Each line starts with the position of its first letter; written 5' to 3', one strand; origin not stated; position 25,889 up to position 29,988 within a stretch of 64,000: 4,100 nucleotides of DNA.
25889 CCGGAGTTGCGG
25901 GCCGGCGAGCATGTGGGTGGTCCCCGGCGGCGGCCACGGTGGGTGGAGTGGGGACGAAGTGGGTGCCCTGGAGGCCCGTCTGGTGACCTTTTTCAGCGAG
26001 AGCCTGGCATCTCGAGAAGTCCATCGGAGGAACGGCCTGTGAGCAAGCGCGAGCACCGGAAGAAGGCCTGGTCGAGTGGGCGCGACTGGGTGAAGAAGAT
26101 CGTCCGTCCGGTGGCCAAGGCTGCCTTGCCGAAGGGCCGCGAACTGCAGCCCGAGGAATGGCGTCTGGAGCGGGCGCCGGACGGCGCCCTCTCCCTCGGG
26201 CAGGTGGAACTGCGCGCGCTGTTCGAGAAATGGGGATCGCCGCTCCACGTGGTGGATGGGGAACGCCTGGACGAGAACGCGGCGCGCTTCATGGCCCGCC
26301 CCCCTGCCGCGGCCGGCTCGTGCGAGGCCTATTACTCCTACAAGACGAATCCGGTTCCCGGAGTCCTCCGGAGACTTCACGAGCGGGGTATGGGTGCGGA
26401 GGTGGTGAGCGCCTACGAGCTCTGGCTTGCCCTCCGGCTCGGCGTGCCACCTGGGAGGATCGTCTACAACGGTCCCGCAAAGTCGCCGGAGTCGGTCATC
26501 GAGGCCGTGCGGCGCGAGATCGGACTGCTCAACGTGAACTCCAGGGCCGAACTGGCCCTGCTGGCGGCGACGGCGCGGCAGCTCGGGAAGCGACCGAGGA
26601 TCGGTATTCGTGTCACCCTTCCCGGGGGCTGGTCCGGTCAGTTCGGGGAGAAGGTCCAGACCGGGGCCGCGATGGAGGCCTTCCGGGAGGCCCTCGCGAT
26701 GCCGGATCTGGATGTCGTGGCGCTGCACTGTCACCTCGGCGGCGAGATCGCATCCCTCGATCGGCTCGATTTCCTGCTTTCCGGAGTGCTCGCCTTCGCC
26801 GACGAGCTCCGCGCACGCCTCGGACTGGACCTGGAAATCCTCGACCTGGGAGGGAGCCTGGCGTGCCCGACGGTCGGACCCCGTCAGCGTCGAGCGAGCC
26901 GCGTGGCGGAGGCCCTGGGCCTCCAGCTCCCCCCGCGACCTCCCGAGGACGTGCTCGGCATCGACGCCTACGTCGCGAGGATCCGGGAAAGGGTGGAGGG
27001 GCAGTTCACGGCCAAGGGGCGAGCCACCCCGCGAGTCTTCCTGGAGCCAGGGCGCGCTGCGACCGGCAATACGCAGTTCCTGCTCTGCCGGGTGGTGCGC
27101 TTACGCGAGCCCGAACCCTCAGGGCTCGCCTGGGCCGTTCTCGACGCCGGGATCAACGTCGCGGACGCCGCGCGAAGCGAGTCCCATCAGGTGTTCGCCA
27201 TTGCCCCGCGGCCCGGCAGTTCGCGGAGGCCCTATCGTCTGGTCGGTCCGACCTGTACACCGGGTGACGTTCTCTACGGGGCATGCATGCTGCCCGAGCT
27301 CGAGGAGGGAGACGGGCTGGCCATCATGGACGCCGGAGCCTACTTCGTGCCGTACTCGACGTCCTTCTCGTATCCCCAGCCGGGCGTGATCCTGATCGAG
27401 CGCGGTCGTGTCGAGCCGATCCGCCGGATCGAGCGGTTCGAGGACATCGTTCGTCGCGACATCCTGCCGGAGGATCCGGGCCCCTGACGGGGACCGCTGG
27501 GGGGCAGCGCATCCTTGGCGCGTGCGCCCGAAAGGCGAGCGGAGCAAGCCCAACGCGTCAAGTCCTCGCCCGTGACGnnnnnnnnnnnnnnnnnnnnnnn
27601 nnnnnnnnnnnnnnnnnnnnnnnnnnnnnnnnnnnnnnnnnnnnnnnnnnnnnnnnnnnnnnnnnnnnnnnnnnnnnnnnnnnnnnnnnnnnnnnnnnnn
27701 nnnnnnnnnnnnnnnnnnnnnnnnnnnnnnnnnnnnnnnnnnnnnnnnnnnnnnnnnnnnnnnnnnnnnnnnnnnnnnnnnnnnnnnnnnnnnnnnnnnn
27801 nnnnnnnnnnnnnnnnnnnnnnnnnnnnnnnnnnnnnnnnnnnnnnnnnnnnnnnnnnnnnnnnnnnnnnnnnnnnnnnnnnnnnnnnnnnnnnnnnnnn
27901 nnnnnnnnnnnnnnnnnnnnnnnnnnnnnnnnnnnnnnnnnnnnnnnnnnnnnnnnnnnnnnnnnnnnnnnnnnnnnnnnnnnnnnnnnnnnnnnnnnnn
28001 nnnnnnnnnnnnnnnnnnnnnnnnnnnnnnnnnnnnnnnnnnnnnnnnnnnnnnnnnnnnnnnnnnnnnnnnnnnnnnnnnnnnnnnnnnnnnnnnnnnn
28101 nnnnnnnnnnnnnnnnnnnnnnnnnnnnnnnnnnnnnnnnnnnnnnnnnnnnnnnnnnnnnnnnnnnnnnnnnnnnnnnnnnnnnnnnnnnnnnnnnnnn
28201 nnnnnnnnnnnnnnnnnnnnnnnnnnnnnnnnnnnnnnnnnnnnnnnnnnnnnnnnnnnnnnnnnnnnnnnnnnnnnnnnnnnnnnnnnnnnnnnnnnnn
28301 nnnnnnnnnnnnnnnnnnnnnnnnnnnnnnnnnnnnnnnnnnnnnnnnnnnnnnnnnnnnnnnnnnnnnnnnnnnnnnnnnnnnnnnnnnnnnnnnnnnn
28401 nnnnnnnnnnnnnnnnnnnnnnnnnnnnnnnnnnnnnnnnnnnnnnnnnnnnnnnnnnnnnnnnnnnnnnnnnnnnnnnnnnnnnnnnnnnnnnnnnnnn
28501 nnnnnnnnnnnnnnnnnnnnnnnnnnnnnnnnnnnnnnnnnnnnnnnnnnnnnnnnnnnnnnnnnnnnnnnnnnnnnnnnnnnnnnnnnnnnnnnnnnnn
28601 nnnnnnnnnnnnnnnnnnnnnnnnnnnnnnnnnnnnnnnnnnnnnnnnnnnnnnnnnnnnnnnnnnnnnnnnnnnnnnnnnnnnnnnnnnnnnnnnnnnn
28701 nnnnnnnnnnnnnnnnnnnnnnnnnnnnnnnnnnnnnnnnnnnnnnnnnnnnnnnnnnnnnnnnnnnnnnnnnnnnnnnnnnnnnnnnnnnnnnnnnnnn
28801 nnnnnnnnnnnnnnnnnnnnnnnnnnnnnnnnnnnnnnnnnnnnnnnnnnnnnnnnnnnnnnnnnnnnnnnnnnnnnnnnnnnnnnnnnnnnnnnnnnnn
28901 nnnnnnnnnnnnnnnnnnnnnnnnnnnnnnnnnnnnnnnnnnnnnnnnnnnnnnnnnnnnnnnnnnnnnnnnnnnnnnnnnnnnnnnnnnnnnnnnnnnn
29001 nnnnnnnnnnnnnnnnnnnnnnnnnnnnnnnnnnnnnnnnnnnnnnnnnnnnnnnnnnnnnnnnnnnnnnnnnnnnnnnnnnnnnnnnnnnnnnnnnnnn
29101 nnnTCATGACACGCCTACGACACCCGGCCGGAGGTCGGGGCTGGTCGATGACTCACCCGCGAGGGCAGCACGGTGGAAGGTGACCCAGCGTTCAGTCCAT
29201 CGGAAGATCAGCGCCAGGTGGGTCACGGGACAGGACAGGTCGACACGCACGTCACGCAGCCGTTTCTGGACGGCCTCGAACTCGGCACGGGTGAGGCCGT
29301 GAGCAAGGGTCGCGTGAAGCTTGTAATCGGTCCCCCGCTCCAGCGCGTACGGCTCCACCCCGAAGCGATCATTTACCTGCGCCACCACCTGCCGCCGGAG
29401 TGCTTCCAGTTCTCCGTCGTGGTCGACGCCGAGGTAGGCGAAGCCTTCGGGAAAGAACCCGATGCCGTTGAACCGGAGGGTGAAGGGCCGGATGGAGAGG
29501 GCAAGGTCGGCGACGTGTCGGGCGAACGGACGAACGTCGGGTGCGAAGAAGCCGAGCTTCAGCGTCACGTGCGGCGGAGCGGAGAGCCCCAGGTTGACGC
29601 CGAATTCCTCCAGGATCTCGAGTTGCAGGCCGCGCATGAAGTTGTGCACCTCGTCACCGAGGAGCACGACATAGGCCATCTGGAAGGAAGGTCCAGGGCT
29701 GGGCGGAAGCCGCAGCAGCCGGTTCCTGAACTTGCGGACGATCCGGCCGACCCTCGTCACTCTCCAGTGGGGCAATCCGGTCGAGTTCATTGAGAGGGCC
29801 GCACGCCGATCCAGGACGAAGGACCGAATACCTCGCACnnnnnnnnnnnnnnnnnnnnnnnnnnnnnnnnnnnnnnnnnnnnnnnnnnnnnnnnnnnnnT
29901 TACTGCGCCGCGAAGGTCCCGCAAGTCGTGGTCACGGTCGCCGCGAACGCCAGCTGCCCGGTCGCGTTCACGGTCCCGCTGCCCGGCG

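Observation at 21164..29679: Amide-forming / amine-generating cassette resembling the unexplained accessory set of exosortase-type EPS loci, but with no exosortase visible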

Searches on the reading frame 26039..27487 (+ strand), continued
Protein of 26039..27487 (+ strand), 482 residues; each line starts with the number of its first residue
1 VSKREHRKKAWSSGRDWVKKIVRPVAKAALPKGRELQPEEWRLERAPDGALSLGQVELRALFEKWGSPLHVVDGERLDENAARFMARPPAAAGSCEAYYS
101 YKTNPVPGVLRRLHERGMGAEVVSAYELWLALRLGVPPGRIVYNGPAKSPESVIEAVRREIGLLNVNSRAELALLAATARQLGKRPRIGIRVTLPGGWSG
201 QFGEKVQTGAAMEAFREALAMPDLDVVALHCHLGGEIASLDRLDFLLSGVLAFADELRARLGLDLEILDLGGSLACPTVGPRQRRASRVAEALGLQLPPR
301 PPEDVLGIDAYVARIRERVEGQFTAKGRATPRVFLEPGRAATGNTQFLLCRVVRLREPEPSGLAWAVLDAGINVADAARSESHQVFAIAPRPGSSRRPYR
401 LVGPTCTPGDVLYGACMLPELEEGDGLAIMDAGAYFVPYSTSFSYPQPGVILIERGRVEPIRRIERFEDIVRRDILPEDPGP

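Call 45: search_protein_families(library=pfam, proteins=[L037:5663-6871:-, L039:6342-7085:-, L037:7875-8705:-, L050:3210-4745:+, L037:3776-5620:-, L043:2868-3959:-, L040:622-1647:+, L047:10420-11193:+, L080:1587-2912:+, L037:15215-17428:+], max_evalue=0.001)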
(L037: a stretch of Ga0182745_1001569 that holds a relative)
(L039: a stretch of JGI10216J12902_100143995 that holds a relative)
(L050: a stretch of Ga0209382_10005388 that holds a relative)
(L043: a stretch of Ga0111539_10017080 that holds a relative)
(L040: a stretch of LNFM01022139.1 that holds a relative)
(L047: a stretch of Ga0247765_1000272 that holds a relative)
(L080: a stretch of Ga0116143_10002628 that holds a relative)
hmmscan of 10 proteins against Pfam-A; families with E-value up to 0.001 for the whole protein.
L037:5663-6871:- (402 aa): 6 families
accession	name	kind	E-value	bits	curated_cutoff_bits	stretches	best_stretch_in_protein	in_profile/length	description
PF00534.26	Glycos_transf_1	-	1.1e-37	129.7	26.4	1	227-382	15-172/172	Glycosyl transferases group 1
PF13692.12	Glyco_trans_1_4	-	8.6e-36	123.7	27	1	227-368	1-142/142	Glycosyl transferases group 1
PF13439.12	Glyco_transf_4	-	7.9e-21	75.2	28.5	1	45-205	2-167/170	Glycosyltransferase Family 4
PF13579.12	Glyco_trans_4_4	-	1.1e-12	49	29.7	1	45-202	1-157/158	Glycosyl transferase 4-like domain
PF20706.3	GT4-conflict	-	8.8e-09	35.3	26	1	172-366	147-351/385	Family 4 Glycosyltransferase in conflict systems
PF13524.12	Glyco_trans_1_2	-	0.00026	21.4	25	1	301-384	46-130/144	Glycosyl transferase-like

L039:6342-7085:- (247 aa): 6 families
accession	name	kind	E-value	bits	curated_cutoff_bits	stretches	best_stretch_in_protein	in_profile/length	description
PF13649.12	Methyltransf_25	-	2.1e-07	32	27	1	105-182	2-81/97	Methyltransferase domain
PF08241.18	Methyltransf_11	-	9.1e-06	26.7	21.2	1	105-171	1-59/95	Methyltransferase domain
PF08242.18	Methyltransf_12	-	7e-05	23.9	30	1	105-195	1-90/98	Methyltransferase domain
PF08123.19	DOT1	-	0.00017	21.7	23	1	91-151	34-94/205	Histone methylation protein DOT1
PF13847.12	Methyltransf_31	-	0.00036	20.7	27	1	99-184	2-78/145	Methyltransferase domain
PF13489.12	Methyltransf_23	-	0.00057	20.1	27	1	102-230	24-138/164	Methyltransferase domain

L037:7875-8705:- (276 aa): 3 families
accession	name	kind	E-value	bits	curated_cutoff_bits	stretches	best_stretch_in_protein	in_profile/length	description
PF04377.21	ATE_C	-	6.6e-28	98.2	25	1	131-257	3-121/122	Arginine-tRNA-protein transferase, C terminus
PF04376.19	ATE_N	-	5.1e-22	78.3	27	1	41-109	2-72/72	Arginine-tRNA-protein transferase, N terminus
PF13480.13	Acetyltransf_6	-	8e-05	23.3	22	1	105-237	9-136/143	Acetyltransferase (GNAT) domain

L050:3210-4745:+ (511 aa): 10 families
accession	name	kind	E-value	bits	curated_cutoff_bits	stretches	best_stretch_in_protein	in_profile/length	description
PF05199.19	GMC_oxred_C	-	6e-12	46.7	24.6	1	438-495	82-139/139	GMC oxidoreductase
PF00890.30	FAD_binding_2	-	3.1e-08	33.7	20.4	0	22-53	2-33/414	FAD binding domain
PF01266.30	DAO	-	3.7e-07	30.4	27.9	1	22-58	2-40/353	FAD dependent oxidoreductase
PF00732.25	GMC_oxred_N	-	2.6e-06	27.9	23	1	212-305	131-217/218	GMC oxidoreductase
PF01494.25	FAD_binding_3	-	1.8e-05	24.6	22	1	21-50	3-32/349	FAD binding domain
PF07992.20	Pyr_redox_2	-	4e-05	23.6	26.1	1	21-50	2-31/291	Pyridine nucleotide-disulphide oxidoreductase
PF03486.20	HI0933_like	-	0.00021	21.2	50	0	21-54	2-35/244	HI0933-like protein Rossmann domain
PF13450.12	NAD_binding_8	-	0.00025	21.7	21.9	1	24-51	1-28/68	NAD(P)-binding Rossmann-like domain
PF12831.13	FAD_oxidored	-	0.00046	20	27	0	22-50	2-30/416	FAD dependent oxidoreductase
PF01593.30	Amino_oxidase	-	0.00085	19.1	19.8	0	169-281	178-266/443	Flavin containing amine oxidoreductase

L037:3776-5620:- (614 aa): 3 families
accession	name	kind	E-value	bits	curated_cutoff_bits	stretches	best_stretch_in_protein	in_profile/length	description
PF00749.27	tRNA-synt_1c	-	1.5e-107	359.6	23.4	1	82-391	2-313/314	tRNA synthetases class I (E and Q), catalytic domain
PF03950.23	tRNA-synt_1c_C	-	1.6e-33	115.2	23.9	1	394-494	1-91/91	tRNA synthetases class I (E and Q), anti-codon binding domain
PF20974.2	tRNA-synt_1c_C2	-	3.7e-19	69.6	23.9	1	511-585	1-69/69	tRNA synthetases class I (E and Q), anti-codon binding domain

L043:2868-3959:- (363 aa): 8 families
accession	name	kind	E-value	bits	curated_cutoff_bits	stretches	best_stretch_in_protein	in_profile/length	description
PF00158.32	Sigma54_activat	-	4.2e-67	225.5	20.2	1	15-182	1-167/168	Sigma-54 interaction domain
PF25601.1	AAA_lid_14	-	9.3e-28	96.3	27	1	188-266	1-78/87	AAA+ ATPase lid domain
PF14532.12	Sigma54_activ_2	-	5.3e-19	69.3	25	1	16-187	1-138/138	Sigma-54 interaction domain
PF01078.27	Mg_chelatase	-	2.3e-06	27.6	20.3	1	94-139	93-138/207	Magnesium chelatase, subunit ChlI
PF00004.35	AAA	-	3.2e-06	28.1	21.2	1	39-160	1-111/131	ATPase family associated with various cellular activities (AAA)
PF07728.20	AAA_5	-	5.8e-06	26.8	22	1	39-159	2-124/139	AAA domain (dynein-related subfamily)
PF07724.20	AAA_2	-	7.9e-05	23.2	27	1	37-169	4-136/166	AAA domain (Cdc48 subfamily)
PF00493.29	MCM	-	0.00015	21.4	23.3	1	31-162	53-177/224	MCM P-loop domain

L040:622-1647:+ (341 aa): 4 families
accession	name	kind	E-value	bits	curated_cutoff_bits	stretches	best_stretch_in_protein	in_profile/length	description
PF01370.27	Epimerase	-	3.9e-44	151.3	20.9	1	3-235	1-240/240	NAD dependent epimerase/dehydratase family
PF16363.11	GDP_Man_Dehyd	-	1.6e-21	77.6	27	1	4-229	1-248/332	GDP-mannose 4,6 dehydratase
PF01073.25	3Beta_HSD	-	3.1e-10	40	22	1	4-225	1-234/280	3-beta hydroxysteroid dehydrogenase/isomerase family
PF04321.23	RmlD_sub_bind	-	8.3e-10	38.6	27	1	1-171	1-154/287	RmlD substrate binding domain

L047:10420-11193:+ (257 aa): 1 family
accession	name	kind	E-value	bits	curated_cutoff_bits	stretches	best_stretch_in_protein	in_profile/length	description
PF03808.19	Glyco_tran_WecG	-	6.8e-49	166.3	27.4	1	66-236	1-168/168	Glycosyl transferase WecG/TagA/CpsF family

L080:1587-2912:+ (441 aa): 1 family
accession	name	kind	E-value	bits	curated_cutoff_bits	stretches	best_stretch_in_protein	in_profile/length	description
PF00501.34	AMP-binding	-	7.4e-06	25.4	29.9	1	191-274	245-329/384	AMP-binding enzyme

L037:15215-17428:+ (737 aa): 1 family
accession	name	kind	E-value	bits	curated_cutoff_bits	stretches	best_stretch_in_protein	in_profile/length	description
PF03169.20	OPT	-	8.6e-24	84.6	25.8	1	167-727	12-619/623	OPT oligopeptide transporter protein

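Call 70: list_cluster_members(proteins=[P0001, P0121, window:26039-27487:+])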
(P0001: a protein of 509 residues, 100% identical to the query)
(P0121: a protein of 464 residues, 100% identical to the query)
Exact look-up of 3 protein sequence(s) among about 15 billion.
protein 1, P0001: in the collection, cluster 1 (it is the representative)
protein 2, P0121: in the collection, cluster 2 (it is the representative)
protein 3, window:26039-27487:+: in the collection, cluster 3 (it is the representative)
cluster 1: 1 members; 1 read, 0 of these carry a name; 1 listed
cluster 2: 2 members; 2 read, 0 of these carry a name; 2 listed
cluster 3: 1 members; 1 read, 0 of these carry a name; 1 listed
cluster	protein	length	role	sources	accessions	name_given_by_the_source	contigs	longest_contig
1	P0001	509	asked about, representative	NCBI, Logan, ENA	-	-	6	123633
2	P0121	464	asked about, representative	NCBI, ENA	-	-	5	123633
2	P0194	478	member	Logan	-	-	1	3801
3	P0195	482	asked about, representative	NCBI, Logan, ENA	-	-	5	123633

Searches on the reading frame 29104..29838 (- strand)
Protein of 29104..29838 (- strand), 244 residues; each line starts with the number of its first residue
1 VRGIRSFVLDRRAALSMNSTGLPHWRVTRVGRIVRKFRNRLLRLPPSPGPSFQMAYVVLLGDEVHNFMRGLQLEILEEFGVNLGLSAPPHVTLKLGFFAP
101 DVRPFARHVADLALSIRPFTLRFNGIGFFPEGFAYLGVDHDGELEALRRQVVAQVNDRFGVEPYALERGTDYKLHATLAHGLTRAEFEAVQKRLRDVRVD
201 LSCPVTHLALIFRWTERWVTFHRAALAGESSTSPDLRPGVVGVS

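Call 6: search_protein_families(library=pfam, proteins=[window:29104-29838:-], max_evalue=0.01)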
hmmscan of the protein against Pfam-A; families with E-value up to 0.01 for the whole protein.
window:29104-29838:- (244 aa): 3 families
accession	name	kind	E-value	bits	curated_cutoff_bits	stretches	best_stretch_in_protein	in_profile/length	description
PF13563.12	2_5_RNA_ligase2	-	1.5e-21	77.5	27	1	72-211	13-146/152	2'-5' RNA ligase superfamily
PF02834.22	LigT_PEase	-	6.8e-06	26.6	23.3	1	78-130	24-78/87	LigT like Phosphoesterase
PF10469.15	AKAP7_NLS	-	0.00053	20.4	24.4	1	116-191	79-159/208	AKAP7 2'5' RNA ligase-like domain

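Call 7: search_protein_families(library=ncbifam, proteins=[window:29104-29838:-], max_evalue=0.01)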
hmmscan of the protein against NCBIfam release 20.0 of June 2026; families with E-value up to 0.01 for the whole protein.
window:29104-29838:- (244 aa): 2 families
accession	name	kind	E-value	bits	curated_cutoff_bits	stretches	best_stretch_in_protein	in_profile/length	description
NF010223.0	PRK13679.1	equivalog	1.8e-06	27.9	129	1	88-218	32-159/170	hypothetical protein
TIGR02258.1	2_5_ligase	equivalog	0.0016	18.4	65.7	1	113-195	65-146/180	RNA 2',3'-cyclic phosphodiesterase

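Call 19: search_protein_families(library=padloc, proteins=[window:29104-29838:-], max_evalue=0.01)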
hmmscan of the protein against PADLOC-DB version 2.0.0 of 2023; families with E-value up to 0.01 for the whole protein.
window:29104-29838:- (244 aa): 0 families
